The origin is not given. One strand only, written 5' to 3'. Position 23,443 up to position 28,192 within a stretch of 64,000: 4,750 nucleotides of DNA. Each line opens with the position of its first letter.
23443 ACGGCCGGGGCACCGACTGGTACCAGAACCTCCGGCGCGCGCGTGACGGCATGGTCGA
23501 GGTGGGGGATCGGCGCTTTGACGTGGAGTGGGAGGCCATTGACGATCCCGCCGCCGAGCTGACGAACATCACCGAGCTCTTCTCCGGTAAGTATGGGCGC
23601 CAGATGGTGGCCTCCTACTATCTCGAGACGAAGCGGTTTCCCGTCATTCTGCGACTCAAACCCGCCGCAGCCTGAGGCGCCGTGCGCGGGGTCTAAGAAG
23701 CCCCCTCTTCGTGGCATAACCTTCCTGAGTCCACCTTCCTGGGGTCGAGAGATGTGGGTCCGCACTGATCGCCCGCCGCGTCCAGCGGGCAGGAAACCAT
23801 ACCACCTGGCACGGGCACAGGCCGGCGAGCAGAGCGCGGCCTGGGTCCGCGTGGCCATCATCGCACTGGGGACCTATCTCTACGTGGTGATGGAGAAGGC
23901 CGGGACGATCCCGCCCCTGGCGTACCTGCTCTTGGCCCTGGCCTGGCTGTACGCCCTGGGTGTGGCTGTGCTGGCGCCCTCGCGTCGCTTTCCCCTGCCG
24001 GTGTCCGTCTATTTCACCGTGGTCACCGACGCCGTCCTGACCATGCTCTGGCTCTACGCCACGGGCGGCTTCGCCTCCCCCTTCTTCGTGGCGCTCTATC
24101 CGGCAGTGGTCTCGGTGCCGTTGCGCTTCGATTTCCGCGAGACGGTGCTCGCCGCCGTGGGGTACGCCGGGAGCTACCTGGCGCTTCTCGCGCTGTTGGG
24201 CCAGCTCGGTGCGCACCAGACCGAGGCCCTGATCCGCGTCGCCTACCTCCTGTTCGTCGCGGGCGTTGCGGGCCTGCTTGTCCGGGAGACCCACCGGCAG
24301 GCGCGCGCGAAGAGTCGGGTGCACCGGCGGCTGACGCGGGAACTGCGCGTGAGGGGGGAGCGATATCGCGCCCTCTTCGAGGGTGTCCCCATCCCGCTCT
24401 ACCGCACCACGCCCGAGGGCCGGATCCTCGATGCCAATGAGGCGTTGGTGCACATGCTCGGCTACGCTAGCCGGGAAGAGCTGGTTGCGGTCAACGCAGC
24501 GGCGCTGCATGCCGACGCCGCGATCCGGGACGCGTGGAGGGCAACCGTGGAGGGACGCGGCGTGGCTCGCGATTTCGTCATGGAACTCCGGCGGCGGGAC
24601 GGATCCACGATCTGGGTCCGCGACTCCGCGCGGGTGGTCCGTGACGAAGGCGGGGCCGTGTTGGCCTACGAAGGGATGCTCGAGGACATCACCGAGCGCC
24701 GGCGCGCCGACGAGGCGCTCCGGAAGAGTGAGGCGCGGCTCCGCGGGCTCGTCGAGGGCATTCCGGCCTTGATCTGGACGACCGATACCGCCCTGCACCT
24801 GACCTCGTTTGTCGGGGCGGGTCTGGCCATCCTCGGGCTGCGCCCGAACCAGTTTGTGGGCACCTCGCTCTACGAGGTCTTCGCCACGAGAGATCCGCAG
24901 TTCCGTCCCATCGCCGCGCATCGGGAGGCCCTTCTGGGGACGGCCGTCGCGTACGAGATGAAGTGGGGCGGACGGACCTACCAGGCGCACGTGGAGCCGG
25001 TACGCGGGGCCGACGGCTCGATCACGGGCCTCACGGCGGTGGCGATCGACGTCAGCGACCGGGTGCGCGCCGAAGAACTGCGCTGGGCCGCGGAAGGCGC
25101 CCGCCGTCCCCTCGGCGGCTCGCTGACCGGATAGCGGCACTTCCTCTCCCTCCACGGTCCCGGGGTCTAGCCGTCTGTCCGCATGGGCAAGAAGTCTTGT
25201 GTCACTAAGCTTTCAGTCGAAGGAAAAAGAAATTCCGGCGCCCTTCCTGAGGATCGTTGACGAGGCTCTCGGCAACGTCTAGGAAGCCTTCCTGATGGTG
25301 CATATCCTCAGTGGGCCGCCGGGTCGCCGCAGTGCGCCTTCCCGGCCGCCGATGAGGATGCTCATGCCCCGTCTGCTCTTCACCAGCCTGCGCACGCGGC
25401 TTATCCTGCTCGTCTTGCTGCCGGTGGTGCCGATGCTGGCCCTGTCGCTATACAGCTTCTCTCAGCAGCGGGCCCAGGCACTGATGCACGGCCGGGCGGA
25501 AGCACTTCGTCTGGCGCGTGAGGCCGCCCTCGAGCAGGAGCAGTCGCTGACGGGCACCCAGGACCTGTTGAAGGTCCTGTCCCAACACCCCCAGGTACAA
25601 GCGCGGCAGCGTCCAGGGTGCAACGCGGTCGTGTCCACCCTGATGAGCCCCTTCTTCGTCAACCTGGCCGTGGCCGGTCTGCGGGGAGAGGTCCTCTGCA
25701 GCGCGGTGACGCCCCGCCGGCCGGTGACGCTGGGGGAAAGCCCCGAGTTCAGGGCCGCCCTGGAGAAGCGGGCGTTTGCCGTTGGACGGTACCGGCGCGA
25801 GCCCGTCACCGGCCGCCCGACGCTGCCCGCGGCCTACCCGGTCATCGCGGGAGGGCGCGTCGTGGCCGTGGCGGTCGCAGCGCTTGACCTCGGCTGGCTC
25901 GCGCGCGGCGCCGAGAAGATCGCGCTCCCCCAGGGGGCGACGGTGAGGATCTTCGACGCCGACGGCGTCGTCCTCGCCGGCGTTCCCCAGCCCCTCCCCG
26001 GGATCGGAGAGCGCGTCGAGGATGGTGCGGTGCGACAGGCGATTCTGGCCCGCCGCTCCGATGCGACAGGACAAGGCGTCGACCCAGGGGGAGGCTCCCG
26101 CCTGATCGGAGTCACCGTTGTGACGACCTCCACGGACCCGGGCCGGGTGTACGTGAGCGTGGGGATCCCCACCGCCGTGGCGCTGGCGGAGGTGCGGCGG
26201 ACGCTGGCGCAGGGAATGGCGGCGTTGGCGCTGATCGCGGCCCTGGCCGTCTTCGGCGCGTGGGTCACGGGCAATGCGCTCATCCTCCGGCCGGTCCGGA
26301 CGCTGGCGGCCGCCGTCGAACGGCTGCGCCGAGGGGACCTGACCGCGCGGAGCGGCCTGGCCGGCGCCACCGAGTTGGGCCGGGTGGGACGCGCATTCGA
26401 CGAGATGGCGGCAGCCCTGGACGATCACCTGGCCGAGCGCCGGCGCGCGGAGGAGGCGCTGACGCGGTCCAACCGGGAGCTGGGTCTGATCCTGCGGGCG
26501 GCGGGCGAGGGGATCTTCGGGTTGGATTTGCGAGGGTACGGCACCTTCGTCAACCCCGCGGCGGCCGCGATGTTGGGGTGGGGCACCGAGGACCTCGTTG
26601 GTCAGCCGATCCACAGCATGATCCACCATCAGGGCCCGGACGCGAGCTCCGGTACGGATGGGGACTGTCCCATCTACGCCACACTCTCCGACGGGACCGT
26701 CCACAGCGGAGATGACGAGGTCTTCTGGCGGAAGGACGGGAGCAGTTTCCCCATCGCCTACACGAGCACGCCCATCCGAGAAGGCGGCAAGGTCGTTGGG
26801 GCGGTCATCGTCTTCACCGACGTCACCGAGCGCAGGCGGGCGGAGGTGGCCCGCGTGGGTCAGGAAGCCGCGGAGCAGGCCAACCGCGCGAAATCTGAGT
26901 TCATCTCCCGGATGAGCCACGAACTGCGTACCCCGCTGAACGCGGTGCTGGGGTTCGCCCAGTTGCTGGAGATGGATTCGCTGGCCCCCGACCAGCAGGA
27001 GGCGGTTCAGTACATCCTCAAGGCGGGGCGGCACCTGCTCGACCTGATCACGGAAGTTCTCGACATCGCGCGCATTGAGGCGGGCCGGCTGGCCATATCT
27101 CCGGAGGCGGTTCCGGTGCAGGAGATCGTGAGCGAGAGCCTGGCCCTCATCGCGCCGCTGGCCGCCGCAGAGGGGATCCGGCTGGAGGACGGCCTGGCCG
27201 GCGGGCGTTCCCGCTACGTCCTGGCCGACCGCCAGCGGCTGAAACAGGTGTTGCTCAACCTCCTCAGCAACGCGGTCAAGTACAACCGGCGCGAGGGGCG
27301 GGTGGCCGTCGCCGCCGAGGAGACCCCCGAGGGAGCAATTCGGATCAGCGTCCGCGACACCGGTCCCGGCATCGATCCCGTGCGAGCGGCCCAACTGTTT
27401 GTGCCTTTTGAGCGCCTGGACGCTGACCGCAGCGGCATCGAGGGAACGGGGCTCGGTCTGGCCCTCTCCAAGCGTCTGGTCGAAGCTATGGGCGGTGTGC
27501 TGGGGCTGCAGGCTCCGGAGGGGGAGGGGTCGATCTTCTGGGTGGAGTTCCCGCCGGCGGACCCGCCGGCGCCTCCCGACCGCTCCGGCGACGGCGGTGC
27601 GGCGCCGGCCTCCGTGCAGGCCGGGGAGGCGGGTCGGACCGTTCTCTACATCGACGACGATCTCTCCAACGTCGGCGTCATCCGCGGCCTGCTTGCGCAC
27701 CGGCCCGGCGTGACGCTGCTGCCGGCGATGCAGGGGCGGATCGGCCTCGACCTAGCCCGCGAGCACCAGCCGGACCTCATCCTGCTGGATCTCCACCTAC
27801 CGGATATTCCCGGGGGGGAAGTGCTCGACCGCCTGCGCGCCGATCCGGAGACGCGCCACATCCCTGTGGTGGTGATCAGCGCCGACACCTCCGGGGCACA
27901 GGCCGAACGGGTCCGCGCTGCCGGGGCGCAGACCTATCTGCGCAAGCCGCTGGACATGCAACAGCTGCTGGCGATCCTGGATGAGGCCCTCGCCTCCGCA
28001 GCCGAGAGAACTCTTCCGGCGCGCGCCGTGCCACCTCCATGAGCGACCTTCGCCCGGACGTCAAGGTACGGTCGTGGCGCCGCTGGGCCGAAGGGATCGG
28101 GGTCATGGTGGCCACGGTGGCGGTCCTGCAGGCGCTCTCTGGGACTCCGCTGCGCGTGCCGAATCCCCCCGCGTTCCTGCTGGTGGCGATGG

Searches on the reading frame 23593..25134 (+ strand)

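Call 57: search_protein_families(library=pfam, proteins=[window:23593-25134:+], max_evalue=0.00001)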
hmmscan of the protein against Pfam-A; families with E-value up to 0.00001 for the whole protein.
window:23593-25134:+ (513 aa): 5 families
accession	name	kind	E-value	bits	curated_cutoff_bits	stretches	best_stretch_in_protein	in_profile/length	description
PF08448.16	PAS_4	-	2e-16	60.7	23.1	2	262-371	1-110/110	PAS fold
PF13426.13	PAS_9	-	9.2e-16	58.4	27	1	272-368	7-103/103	PAS domain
PF00989.32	PAS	-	3.5e-15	56.4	22.6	1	256-366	1-113/113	PAS fold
PF13188.13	PAS_8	-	2.1e-11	43.7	21.8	1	256-310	1-55/65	PAS domain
PF08447.18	PAS_3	-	2e-09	38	25.6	1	279-361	2-87/89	PAS fold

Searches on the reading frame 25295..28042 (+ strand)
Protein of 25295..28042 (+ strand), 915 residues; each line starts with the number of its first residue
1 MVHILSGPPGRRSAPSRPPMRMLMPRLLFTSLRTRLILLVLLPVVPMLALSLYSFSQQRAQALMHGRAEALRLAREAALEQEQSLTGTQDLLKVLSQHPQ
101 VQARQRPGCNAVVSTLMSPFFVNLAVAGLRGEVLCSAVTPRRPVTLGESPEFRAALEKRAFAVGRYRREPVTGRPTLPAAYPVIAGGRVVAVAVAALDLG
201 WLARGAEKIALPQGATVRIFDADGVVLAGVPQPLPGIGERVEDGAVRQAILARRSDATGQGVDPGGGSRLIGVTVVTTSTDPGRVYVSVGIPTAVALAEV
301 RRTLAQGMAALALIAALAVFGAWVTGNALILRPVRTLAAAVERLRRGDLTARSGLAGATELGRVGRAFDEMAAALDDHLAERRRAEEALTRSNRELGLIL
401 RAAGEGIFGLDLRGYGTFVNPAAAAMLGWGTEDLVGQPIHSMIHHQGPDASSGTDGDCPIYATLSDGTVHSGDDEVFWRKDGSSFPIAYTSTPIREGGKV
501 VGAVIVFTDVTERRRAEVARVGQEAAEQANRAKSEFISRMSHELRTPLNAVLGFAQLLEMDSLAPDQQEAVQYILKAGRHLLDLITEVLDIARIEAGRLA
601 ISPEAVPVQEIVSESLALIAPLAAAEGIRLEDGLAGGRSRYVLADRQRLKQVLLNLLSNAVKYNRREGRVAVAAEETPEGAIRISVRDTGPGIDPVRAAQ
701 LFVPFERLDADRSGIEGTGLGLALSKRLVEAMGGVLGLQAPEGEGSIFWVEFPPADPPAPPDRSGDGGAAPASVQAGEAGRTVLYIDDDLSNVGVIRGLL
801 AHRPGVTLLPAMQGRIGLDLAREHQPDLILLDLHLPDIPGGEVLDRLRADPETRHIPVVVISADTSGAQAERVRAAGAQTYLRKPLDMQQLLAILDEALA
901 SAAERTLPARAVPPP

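Call 57: search_protein_families(library=pfam, proteins=[window:25295-28042:+], max_evalue=0.00001)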
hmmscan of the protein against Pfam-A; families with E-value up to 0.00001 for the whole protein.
window:25295-28042:+ (915 aa): 9 families
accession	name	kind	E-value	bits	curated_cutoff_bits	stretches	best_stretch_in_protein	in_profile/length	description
PF02518.31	HATPase_c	-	6.7e-27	94.6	26.4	1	645-754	2-109/111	Histidine kinase-, DNA gyrase B-, and HSP90-like ATPase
PF00512.31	HisKA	-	1.9e-20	73.1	26.9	1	532-597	1-66/66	His Kinase A (phospho-acceptor) domain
PF00072.30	Response_reg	-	5.2e-19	68.9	30.2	1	783-895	1-110/111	Response regulator receiver domain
PF02743.24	dCache_1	-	5.8e-12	46.1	45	1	69-237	10-184/240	Cache domain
PF13426.13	PAS_9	-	1.8e-11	44.6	27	1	405-512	2-103/103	PAS domain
PF00672.30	HAMP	-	4.8e-11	43.2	25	1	329-376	5-52/53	HAMP domain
PF00989.32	PAS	-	5.4e-11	43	22.6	1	398-510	5-113/113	PAS fold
PF08448.16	PAS_4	-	2.7e-08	34.5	23.1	1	403-515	4-110/110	PAS fold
PF13581.12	HATPase_c_2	-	8.6e-06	26.2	27.4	0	656-731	39-111/127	Histidine kinase-like ATPase domain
